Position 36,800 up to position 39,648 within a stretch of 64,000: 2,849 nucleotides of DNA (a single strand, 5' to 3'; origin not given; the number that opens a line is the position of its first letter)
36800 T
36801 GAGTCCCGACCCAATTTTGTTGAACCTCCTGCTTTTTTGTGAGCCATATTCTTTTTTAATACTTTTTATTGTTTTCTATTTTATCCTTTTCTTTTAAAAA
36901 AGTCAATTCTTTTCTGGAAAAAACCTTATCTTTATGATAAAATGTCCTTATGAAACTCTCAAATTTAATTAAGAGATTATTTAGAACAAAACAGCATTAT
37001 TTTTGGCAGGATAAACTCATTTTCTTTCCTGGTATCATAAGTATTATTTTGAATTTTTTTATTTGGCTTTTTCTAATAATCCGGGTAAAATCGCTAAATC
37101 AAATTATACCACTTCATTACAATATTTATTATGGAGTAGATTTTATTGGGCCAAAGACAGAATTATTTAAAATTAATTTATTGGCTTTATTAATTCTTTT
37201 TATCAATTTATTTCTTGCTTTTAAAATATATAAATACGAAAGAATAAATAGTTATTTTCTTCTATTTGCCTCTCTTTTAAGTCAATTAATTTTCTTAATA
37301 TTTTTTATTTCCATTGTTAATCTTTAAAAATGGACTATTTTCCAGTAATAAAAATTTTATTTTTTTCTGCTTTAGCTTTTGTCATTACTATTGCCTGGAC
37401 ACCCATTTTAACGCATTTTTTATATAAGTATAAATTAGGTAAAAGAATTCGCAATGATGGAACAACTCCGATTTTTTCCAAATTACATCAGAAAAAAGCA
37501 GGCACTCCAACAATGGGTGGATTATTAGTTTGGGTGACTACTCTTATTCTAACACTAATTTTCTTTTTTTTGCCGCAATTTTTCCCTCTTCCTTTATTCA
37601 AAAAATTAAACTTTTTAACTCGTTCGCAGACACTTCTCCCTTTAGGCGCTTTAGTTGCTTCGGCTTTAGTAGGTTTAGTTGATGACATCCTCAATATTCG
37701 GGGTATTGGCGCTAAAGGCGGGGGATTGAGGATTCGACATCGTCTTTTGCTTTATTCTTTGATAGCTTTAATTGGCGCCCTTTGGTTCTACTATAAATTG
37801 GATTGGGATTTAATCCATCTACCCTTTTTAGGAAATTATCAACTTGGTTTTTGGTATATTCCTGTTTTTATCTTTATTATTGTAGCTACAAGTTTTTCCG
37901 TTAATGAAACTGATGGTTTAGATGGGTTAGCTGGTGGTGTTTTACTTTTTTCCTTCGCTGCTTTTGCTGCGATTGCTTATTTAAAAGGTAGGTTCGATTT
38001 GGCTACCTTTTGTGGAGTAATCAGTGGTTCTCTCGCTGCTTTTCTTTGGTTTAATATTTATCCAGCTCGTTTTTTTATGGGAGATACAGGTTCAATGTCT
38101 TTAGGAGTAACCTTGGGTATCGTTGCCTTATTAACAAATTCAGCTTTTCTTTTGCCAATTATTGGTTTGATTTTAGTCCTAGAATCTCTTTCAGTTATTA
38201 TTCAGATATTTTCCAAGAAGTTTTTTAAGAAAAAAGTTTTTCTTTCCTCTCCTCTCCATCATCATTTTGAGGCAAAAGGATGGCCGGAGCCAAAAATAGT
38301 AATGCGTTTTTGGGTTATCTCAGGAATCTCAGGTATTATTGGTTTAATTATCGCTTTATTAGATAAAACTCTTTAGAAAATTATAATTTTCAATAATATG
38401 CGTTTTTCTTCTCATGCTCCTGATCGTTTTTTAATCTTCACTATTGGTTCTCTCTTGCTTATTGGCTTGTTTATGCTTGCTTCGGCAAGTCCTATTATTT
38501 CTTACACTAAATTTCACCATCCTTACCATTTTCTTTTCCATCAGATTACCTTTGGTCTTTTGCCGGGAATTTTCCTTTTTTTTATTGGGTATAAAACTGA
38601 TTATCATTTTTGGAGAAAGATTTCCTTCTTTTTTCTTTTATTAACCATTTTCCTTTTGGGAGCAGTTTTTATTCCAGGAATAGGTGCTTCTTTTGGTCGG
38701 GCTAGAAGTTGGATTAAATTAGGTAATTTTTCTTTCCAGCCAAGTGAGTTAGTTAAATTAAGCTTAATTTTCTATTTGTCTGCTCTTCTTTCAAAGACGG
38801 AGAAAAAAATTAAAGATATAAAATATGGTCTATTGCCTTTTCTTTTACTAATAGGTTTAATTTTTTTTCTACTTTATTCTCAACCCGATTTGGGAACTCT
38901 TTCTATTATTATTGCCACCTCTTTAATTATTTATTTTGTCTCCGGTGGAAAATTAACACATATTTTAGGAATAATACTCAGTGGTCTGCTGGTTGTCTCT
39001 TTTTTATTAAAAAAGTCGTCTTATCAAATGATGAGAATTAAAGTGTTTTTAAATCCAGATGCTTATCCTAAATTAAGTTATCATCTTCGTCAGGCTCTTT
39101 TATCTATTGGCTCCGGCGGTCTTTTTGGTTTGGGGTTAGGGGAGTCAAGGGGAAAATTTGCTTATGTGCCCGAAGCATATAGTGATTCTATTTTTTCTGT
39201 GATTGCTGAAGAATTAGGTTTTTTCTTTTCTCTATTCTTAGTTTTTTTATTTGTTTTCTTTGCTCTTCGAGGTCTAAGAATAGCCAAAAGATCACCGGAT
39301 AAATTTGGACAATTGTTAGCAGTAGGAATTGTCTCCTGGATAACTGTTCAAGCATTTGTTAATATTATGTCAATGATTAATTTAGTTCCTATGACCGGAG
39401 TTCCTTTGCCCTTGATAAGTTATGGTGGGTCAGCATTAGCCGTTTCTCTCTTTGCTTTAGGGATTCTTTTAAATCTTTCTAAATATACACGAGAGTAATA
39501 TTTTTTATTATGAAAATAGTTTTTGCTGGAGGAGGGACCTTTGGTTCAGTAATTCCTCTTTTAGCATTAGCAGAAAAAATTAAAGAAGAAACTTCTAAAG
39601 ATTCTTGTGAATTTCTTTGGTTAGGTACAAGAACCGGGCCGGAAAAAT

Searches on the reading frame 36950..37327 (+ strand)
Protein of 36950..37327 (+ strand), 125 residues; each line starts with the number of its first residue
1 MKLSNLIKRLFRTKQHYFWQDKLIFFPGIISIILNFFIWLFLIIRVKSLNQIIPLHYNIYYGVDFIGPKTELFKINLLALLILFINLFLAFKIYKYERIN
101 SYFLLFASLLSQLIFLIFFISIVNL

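Call 10: search_protein_families(library=pfam, proteins=[window:36950-37327:+])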
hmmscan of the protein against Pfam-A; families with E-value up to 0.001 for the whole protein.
window:36950-37327:+ (125 aa): 0 families

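Call 60: find_homologous_proteins(query=window:36950-37327:+, max_evalue=0.00001)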
Query window:36950-37327:+ (125 aa): 6 proteins with E <= 0.00001 among 75 candidates.
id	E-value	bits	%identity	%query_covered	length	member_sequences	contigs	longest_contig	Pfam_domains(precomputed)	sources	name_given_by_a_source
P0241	3.4e-66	239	98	100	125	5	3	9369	-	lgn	-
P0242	6.5e-12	64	39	90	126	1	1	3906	-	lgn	-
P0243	9.5e-7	48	38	96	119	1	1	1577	-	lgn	-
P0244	3.5e-6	46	36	86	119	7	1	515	-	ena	-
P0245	6.0e-6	45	35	86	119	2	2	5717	-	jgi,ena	-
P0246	6.1e-6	45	38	96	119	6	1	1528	-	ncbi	-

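Call 61: find_encoding_contigs(protein=P0242, flank=3000, max_places=2)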
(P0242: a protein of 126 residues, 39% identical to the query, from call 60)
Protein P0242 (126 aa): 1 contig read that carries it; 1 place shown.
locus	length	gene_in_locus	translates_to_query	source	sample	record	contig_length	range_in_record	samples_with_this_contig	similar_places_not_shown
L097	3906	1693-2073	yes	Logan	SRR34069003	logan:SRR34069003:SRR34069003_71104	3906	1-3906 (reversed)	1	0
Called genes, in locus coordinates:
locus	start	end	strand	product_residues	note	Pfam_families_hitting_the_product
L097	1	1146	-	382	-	?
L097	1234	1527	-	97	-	PF01016:Ribosomal_L27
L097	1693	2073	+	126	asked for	-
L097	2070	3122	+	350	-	PF00953:Glycos_transf_4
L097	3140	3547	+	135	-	PF11969:DcpS_C, PF01230:HIT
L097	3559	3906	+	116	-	?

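Call 62: find_encoding_contigs(protein=P0245, flank=4000, max_places=3)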
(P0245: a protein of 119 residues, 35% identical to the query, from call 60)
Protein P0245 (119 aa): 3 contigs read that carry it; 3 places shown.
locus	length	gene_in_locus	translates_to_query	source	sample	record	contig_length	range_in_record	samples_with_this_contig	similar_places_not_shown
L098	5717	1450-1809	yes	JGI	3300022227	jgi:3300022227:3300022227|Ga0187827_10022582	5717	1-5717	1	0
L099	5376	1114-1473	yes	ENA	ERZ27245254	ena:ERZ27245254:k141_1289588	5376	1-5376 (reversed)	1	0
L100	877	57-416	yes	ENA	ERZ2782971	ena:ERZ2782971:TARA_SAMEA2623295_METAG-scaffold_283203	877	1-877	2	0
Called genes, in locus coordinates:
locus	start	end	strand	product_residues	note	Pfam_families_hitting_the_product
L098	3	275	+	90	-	?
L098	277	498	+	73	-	PF01106:NifU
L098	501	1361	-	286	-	PF00437:T2SSE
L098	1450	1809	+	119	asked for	-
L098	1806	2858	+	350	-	PF10555:MraY_sig1 (faint), PF00953:Glycos_transf_4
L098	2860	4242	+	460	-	PF21799:MurD-like_N, PF08245:Mur_ligase_M, PF02875:Mur_ligase_C (weak)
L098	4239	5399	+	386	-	PF01098:FTSW_RODA_SPOVE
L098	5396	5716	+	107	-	?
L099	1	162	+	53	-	?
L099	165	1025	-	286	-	PF00437:T2SSE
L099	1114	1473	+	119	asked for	-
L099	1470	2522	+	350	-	PF10555:MraY_sig1 (faint), PF00953:Glycos_transf_4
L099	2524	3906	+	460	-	PF21799:MurD-like_N, PF08245:Mur_ligase_M, PF02875:Mur_ligase_C (weak)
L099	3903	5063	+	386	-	PF01098:FTSW_RODA_SPOVE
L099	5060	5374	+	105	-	?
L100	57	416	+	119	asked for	-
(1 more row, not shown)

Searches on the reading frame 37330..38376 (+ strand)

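Call 10: search_protein_families(library=pfam, proteins=[window:37330-38376:+])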
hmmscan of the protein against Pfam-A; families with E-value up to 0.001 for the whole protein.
window:37330-38376:+ (348 aa): 2 families
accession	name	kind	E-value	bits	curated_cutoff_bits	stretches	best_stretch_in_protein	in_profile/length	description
PF00953.26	Glycos_transf_4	-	3e-32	112.3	27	1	105-268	5-158/160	Glycosyl transferase family 4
PF10555.14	MraY_sig1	-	0.00035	20.3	20.1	1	56-66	1-11/13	Phospho-N-acetylmuramoyl-pentapeptide-transferase signature 1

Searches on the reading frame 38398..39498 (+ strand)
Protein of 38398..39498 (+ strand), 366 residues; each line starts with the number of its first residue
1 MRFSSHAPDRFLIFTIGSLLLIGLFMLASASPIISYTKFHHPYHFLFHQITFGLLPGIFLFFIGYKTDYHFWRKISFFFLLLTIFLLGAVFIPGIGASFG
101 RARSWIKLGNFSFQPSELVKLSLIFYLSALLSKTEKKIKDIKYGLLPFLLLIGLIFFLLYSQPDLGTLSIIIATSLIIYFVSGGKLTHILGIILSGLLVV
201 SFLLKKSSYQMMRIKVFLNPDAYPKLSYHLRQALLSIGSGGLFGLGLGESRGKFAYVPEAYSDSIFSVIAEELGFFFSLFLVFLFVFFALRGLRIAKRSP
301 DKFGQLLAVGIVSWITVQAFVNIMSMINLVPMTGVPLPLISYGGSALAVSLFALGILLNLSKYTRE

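Call 29: find_encoding_contigs(protein=window:38398-39498:+, flank=10000, max_places=1)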
Protein window:38398-39498:+ (366 aa): 9 contigs read that carry it; 1 place shown.
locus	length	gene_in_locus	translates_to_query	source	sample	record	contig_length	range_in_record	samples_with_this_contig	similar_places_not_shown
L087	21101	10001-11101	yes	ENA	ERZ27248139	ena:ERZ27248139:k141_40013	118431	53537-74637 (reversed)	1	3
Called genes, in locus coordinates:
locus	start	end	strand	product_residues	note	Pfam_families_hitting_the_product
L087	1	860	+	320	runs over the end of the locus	PF01699:Na_Ca_ex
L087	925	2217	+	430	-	PF01336:tRNA_anti-codon, PF00152:tRNA-synt_2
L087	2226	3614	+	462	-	PF01336:tRNA_anti-codon, PF00152:tRNA-synt_2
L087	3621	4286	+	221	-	PF01966:HD (faint)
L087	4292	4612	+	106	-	-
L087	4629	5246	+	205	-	PF04073:tRNA_edit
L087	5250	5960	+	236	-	PF02616:SMC_ScpA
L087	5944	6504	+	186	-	PF04079:SMC_ScpB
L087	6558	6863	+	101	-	-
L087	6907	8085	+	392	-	-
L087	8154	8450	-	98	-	PF01016:Ribosomal_L27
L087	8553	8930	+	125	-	-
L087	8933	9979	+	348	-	PF00953:Glycos_transf_4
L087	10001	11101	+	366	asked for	PF01098:FTSW_RODA_SPOVE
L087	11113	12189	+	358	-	PF03033:Glyco_transf_28, PF04101:Glyco_tran_28_C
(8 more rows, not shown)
